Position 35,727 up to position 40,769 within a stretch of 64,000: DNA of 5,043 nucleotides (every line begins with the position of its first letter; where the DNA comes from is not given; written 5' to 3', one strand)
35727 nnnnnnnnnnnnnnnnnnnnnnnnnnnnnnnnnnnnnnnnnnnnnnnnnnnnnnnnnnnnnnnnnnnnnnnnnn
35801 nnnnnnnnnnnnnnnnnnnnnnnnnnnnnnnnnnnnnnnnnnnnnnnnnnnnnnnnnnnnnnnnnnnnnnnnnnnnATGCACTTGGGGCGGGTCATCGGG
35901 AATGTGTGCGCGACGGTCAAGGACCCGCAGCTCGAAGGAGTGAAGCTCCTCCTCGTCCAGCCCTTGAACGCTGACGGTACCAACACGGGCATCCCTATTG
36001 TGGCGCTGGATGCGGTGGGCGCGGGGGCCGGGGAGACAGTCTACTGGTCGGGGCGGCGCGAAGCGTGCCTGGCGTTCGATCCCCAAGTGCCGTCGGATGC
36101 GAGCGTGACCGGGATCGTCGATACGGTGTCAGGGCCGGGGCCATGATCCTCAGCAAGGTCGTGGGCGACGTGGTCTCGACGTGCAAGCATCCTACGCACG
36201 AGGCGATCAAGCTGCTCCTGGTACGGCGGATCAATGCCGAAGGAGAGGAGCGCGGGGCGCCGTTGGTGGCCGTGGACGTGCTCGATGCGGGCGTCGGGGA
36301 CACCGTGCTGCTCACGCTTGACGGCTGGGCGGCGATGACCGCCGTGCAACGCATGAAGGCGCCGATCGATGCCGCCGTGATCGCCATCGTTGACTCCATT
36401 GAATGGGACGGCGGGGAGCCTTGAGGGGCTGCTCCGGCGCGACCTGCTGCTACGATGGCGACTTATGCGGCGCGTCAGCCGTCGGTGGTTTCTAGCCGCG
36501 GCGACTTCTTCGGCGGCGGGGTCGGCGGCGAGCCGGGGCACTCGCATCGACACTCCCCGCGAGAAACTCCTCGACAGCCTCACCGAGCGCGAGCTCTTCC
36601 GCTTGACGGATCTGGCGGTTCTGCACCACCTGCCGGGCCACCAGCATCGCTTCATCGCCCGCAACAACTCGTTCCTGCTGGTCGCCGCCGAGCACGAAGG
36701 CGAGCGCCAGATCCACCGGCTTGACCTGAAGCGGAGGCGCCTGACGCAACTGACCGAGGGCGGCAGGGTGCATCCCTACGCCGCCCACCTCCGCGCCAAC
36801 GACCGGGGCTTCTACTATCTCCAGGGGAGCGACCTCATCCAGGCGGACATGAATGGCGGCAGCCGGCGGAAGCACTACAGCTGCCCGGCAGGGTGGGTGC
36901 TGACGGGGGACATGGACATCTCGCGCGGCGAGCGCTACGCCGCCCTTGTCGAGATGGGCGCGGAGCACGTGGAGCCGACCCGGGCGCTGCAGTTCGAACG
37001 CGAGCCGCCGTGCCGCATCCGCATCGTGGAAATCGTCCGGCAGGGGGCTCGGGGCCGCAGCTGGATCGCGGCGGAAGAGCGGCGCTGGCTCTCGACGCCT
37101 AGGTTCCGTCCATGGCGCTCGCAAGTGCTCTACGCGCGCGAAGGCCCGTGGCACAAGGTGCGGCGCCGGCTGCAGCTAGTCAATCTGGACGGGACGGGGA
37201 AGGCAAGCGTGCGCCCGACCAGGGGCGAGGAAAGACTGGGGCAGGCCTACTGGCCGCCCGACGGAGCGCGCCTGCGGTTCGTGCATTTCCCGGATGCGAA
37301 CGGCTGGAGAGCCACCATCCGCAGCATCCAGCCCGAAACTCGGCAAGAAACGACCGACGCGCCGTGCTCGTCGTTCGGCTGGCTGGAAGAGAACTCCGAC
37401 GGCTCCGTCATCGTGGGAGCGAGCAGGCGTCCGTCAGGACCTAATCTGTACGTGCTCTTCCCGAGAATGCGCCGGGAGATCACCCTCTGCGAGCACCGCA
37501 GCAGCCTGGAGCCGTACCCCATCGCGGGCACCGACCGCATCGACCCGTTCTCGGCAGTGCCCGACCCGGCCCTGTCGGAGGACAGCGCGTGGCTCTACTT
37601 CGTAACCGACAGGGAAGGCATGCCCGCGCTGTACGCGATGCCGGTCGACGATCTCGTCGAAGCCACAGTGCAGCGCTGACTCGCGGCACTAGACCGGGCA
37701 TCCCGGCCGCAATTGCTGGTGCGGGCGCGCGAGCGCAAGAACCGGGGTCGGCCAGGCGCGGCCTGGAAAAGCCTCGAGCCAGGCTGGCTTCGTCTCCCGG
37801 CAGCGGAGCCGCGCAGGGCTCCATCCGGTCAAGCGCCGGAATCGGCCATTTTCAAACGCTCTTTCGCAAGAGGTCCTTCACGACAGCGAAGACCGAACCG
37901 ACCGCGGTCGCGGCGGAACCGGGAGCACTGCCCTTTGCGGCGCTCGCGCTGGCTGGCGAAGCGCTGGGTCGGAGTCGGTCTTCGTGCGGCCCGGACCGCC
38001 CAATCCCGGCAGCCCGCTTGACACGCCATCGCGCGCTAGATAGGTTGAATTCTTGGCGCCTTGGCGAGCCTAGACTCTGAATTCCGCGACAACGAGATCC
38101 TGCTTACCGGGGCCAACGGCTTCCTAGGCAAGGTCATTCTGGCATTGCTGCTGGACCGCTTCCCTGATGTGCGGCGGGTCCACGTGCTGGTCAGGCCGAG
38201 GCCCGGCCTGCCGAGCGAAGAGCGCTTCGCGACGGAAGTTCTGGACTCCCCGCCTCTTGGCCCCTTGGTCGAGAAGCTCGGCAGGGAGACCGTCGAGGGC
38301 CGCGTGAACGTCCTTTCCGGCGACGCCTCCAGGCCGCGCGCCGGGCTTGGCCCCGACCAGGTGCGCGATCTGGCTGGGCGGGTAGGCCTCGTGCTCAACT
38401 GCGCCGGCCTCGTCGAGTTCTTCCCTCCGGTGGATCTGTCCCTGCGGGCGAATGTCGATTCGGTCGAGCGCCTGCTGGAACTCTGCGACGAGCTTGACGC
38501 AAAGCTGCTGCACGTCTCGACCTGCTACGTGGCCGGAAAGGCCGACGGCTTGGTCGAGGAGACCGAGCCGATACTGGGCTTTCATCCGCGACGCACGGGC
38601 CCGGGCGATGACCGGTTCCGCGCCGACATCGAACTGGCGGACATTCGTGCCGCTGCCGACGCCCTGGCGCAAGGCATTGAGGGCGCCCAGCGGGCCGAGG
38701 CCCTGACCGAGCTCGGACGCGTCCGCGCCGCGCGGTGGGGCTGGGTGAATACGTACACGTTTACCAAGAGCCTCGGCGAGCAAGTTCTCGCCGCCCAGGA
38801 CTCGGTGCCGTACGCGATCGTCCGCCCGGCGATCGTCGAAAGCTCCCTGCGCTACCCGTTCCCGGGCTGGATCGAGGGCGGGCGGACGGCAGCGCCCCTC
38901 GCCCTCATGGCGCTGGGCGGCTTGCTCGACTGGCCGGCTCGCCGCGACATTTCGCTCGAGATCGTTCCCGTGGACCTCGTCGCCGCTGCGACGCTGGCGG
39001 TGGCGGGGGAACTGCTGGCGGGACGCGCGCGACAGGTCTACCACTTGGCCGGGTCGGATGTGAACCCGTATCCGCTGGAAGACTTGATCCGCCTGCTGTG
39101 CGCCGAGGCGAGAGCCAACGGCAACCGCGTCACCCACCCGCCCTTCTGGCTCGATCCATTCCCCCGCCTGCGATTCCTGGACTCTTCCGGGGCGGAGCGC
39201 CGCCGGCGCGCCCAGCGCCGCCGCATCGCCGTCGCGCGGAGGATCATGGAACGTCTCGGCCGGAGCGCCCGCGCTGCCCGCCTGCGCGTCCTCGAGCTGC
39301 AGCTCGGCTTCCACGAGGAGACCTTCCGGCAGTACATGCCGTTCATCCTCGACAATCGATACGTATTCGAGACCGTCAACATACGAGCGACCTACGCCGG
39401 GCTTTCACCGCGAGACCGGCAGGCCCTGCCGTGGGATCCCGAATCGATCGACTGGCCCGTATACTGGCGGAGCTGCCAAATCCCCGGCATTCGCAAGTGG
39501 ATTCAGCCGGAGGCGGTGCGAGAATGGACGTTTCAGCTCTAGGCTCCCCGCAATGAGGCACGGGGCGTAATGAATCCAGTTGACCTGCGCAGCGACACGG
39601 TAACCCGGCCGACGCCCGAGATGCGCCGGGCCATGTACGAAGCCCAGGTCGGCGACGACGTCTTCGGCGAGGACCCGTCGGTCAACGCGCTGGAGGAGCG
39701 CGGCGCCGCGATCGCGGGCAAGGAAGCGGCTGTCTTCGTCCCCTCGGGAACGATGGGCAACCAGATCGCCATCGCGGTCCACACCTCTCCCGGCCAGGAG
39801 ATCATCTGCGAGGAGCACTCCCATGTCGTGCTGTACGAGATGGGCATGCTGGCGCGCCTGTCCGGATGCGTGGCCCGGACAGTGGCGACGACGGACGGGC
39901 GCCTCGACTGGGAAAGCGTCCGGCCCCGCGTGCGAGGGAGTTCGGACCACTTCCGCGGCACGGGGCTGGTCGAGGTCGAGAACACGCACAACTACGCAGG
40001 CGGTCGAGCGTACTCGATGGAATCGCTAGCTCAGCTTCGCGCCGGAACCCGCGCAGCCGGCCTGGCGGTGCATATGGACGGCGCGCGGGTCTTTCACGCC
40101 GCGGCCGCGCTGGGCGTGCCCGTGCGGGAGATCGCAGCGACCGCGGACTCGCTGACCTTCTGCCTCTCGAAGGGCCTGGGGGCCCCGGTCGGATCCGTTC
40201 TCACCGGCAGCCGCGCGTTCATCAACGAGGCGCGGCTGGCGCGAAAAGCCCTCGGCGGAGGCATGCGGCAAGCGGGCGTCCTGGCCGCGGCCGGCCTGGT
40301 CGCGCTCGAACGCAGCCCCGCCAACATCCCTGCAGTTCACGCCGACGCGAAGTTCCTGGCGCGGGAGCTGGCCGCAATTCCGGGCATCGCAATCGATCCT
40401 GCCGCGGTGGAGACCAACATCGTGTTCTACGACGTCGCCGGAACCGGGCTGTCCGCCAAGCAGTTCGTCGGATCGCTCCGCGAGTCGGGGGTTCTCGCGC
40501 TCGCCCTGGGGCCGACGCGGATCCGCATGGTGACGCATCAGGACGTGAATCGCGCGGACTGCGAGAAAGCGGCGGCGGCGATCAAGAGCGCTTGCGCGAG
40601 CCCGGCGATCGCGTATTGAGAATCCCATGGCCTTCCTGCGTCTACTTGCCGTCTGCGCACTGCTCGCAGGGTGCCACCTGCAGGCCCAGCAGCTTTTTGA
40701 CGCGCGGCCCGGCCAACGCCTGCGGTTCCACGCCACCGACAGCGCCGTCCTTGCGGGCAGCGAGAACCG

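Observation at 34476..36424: Minimal microcompartment locus: aldolase + one hexamer + three distinct pentamers, no aldehyde dehydrogenase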

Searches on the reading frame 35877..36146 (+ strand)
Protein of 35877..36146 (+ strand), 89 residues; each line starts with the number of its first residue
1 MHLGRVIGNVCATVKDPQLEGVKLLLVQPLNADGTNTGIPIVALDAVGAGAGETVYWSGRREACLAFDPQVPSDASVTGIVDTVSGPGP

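Call 3: search_protein_families(library=pfam, proteins=[window:35877-36146:+], max_evalue=0.01)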
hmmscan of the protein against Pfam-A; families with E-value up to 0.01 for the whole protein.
window:35877-36146:+ (89 aa): 1 family
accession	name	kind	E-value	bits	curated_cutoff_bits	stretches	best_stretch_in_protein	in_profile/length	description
PF03319.19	EutN_CcmL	-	2.8e-25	89.1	25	1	1-82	1-83/83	Ethanolamine utilisation protein EutN/carboxysome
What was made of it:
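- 35877..36146 (+): BMC-P paralogue 2, 89 aa. Its start overlaps the stop codon of paralogue 1 by 1 nt. Pfam E 2.8e-25 (call 3).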

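Call 39: search_protein_families(library=ncbifam, proteins=[window:35877-36146:+], max_evalue=0.001)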
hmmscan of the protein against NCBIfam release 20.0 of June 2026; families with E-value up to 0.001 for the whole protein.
window:35877-36146:+ (89 aa): 4 families
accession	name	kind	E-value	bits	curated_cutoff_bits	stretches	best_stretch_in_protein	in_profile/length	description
NF053795.1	beta_CO2some_L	equivalog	8.8e-18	64.5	125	1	1-85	1-86/99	beta-carboxysome shell vertex protein CcmL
NF011992.0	PRK15448.1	equivalog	2.4e-11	43.6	118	1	1-86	1-87/95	ethanolamine utilization microcompartment protein EutN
TIGR02703.2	carboxysome_A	equivalog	8.2e-06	26.1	120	1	1-83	1-79/81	alpha-carboxysome shell vertex protein CsoS4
TIGR02704.1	carboxysome_B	equivalog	0.00047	20.5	88.9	1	1-83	1-78/80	carboxysome peptide B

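Call 41: search_solved_structures(query=window:35877-36146:+, max_evalue=0.001)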
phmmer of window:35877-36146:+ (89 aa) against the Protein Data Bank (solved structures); distinct sequences matched with E-value up to 0.001: 10.
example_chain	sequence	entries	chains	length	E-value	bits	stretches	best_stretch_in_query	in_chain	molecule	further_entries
5v74_A1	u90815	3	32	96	1.1e-15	60.8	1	1-85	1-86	Ethanolamine utilization protein EutN/carboxysome structural protein Ccml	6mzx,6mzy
4jw0_B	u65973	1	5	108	1.3e-10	44.5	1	1-85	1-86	Carbon dioxide concentrating mechanism protein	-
2qw7_A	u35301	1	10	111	4.6e-10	42.8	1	1-85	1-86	Carbon dioxide concentrating mechanism protein ccmL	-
4i7a_A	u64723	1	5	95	5.3e-10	42.6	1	1-85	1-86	Ethanolamine utilization protein EutN/carboxysome structural protein Ccml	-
4n8x_1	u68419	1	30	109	8.4e-10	41.9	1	1-84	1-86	Carbon dioxide concentrating mechanism protein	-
6owf_C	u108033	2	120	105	1.3e-09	41.3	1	1-85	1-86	Ethanolamine utilization protein EutN/carboxysome structural protein Ccml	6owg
4jvz_A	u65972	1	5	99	3.7e-09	39.9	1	1-85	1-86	Carbon dioxide concentrating mechanism protein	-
4n8f_A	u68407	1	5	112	5.6e-09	39.3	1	1-85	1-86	Carbon dioxide concentrating mechanism protein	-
2hd3_A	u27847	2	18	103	2.8e-07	33.9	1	2-87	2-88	Ethanolamine utilization protein eutN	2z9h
7wkc_A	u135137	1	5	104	6.9e-07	32.6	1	1-85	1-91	Carboxysome shell vertex protein CcmL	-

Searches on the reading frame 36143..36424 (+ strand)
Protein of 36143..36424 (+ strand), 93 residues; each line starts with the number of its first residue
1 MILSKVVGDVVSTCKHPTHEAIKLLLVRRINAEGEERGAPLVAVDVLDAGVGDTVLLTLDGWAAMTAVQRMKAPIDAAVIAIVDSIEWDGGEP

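Call 3: search_protein_families(library=pfam, proteins=[window:36143-36424:+], max_evalue=0.01)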
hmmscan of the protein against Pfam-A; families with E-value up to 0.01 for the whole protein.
window:36143-36424:+ (93 aa): 1 family
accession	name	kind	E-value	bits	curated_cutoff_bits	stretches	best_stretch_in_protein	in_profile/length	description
PF03319.19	EutN_CcmL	-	2e-23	83.1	25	1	1-84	1-83/83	Ethanolamine utilisation protein EutN/carboxysome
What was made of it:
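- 36143..36424 (+): BMC-P paralogue 3, 93 aa. Its start overlaps the end of paralogue 2 (ATGA). Pfam E 2e-23 (call 3).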

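Call 39: search_protein_families(library=ncbifam, proteins=[window:36143-36424:+], max_evalue=0.001)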
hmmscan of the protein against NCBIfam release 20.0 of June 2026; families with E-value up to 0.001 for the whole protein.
window:36143-36424:+ (93 aa): 3 families
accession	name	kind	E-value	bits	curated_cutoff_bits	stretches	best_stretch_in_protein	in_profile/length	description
NF053795.1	beta_CO2some_L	equivalog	2.3e-19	69.7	125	1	1-89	1-88/99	beta-carboxysome shell vertex protein CcmL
NF011992.0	PRK15448.1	equivalog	5e-14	52.2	118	1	1-90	1-89/95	ethanolamine utilization microcompartment protein EutN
TIGR02703.2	carboxysome_A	equivalog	3e-05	24.3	120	1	1-85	1-79/81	alpha-carboxysome shell vertex protein CsoS4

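Call 42: search_solved_structures(query=window:36143-36424:+, max_evalue=0.001)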
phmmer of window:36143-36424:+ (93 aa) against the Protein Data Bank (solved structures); distinct sequences matched with E-value up to 0.001: 11.
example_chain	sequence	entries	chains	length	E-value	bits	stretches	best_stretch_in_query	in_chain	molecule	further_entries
5v74_A1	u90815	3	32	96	1.2e-14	57.6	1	1-90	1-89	Ethanolamine utilization protein EutN/carboxysome structural protein Ccml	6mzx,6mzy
6owf_C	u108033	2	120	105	5.2e-11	46.1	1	2-87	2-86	Ethanolamine utilization protein EutN/carboxysome structural protein Ccml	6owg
4i7a_A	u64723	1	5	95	2.8e-10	43.7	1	1-87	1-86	Ethanolamine utilization protein EutN/carboxysome structural protein Ccml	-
2qw7_A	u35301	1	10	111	7.2e-10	42.4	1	2-88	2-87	Carbon dioxide concentrating mechanism protein ccmL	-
2hd3_A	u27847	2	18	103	8.4e-10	42.2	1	3-88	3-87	Ethanolamine utilization protein eutN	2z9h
4n8x_1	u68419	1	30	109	2.2e-09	40.8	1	2-87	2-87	Carbon dioxide concentrating mechanism protein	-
4jvz_A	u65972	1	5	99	9.1e-09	38.9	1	3-89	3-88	Carbon dioxide concentrating mechanism protein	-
4n8f_A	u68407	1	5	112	1.3e-08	38.3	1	3-89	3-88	Carbon dioxide concentrating mechanism protein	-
4jw0_B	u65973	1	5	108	1.6e-08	38.1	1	3-89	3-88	Carbon dioxide concentrating mechanism protein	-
7wkc_A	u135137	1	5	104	2.4e-06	31.1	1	3-89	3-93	Carboxysome shell vertex protein CcmL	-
5l37_A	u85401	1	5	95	0.00096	22.8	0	31-85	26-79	MSM0273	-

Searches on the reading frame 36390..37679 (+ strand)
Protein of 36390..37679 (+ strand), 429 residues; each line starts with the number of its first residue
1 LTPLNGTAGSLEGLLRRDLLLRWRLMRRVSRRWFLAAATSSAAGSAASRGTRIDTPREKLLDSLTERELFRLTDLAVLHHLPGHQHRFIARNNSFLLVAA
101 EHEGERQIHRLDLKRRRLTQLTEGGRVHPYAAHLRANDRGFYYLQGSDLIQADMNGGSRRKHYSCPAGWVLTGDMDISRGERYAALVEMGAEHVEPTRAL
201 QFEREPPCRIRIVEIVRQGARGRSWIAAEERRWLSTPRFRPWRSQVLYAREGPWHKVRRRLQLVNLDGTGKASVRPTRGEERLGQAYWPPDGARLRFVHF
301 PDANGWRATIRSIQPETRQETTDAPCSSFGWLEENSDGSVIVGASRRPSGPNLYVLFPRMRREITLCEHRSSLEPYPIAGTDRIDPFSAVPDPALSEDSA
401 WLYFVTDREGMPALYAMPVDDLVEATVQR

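Call 3: search_protein_families(library=pfam, proteins=[window:36390-37679:+], max_evalue=0.01)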
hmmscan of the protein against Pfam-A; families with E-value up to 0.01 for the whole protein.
window:36390-37679:+ (429 aa): 2 families
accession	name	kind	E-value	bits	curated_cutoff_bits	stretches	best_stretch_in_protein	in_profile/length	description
PF14583.12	Pectate_lyase22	-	4.8e-25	88.5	30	1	50-421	4-384/386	Oligogalacturonate lyase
PF07676.18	PD40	-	9.2e-05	22.7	20.9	0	336-355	18-38/38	WD40-like Beta Propeller Repeat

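Call 39: search_protein_families(library=ncbifam, proteins=[window:36465-37679:+], max_evalue=0.001)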
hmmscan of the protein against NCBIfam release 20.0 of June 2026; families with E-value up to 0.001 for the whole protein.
window:36465-37679:+ (404 aa): 1 family
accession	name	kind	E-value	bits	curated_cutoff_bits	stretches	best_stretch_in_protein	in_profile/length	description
TIGR02800.1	propeller_TolB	equivalog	3.3e-07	29.6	343.15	0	368-396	284-312/418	Tol-Pal system beta propeller repeat protein TolB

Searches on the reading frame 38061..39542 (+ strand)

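Call 3: search_protein_families(library=pfam, proteins=[window:38061-39542:+], max_evalue=0.01)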
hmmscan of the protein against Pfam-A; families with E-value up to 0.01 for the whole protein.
window:38061-39542:+ (493 aa): 4 families
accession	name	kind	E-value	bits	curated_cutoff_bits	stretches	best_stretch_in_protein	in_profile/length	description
PF07993.18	NAD_binding_4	-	5.4e-50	170.4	20.1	1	15-310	1-257/258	Male sterility protein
PF03015.24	Sterile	-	1.5e-07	31.9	35.4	1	425-481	36-90/93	Male sterility protein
PF01370.27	Epimerase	-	3.5e-07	30.3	20.9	1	13-169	1-131/240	NAD dependent epimerase/dehydratase family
PF04321.23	RmlD_sub_bind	-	4.9e-06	26.3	27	0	125-157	72-104/287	RmlD substrate binding domain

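Call 39: search_protein_families(library=ncbifam, proteins=[window:38061-39542:+], max_evalue=0.001)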
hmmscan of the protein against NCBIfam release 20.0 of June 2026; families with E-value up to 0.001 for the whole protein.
window:38061-39542:+ (493 aa): 6 families
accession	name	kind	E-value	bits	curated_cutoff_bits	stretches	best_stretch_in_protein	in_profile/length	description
TIGR01746.1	Thioester-redct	subfamily_domain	2.4e-27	96.1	213.35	1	13-173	2-157/371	thioester reductase domain-containing protein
NF005539.0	PRK07201.1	equivalog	1.7e-20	73.4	549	2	13-168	3-138/657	SDR family oxidoreductase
NF041592.1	carboxyl_red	equivalog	1.8e-10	39.1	1300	1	11-159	765-912/1160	carboxylic acid reductase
NF038078.1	NRPS_MxcG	equivalog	2.5e-08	31.7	2300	1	10-176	1082-1239/1442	myxochelin non-ribosomal peptide synthetase MxcG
TIGR03443.1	alpha_am_amid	equivalog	3e-08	31.5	1030.1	1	10-154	972-1109/1390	L-aminoadipate-semialdehyde dehydrogenase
TIGR01214.1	rmlD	equivalog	0.00053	19.2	224.05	0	128-158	74-104/285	dTDP-4-dehydrorhamnose reductase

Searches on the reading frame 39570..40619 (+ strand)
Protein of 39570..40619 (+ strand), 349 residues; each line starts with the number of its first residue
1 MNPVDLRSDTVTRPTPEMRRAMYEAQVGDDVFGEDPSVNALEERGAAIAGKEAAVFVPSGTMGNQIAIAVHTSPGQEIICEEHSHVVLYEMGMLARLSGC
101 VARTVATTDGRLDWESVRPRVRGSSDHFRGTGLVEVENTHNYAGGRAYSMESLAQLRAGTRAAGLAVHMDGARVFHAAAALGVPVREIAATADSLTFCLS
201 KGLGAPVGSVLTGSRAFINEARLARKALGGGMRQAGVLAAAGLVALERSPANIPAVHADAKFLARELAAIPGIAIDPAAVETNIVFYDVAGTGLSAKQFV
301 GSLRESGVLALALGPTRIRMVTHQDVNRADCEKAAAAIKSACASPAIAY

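Call 3: search_protein_families(library=pfam, proteins=[window:39570-40619:+], max_evalue=0.01)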
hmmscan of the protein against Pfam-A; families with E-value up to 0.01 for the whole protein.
window:39570-40619:+ (349 aa): 3 families
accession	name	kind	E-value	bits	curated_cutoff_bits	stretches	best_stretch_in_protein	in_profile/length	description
PF01212.27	Beta_elim_lyase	-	1.3e-100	336.9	27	1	5-288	1-286/288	Beta-eliminating lyase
PF00155.27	Aminotran_1_2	-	3.9e-09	36.6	19.7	1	15-338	19-361/361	Aminotransferase class I and II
PF01041.23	DegT_DnrJ_EryC1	-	1.4e-05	24.9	19.8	0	32-86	20-75/360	DegT/DnrJ/EryC1/StrS aminotransferase family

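Call 39: search_protein_families(library=ncbifam, proteins=[window:39570-40619:+], max_evalue=0.001)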
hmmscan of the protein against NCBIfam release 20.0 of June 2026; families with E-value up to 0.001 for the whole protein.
window:39570-40619:+ (349 aa): 3 families
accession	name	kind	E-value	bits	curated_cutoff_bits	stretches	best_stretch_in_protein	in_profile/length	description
NF041359.1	GntG_guanitoxin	subfamily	1.9e-119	398.8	230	1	3-339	5-342/343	GntG family PLP-dependent aldolase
NF007825.0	PRK10534.1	equivalog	3.7e-84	282.6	312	1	4-339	2-328/333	low-specificity L-threonine aldolase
TIGR00858.1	bioF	equivalog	6.2e-05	21.9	426.45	1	31-338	61-364/365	8-amino-7-oxononanoate synthase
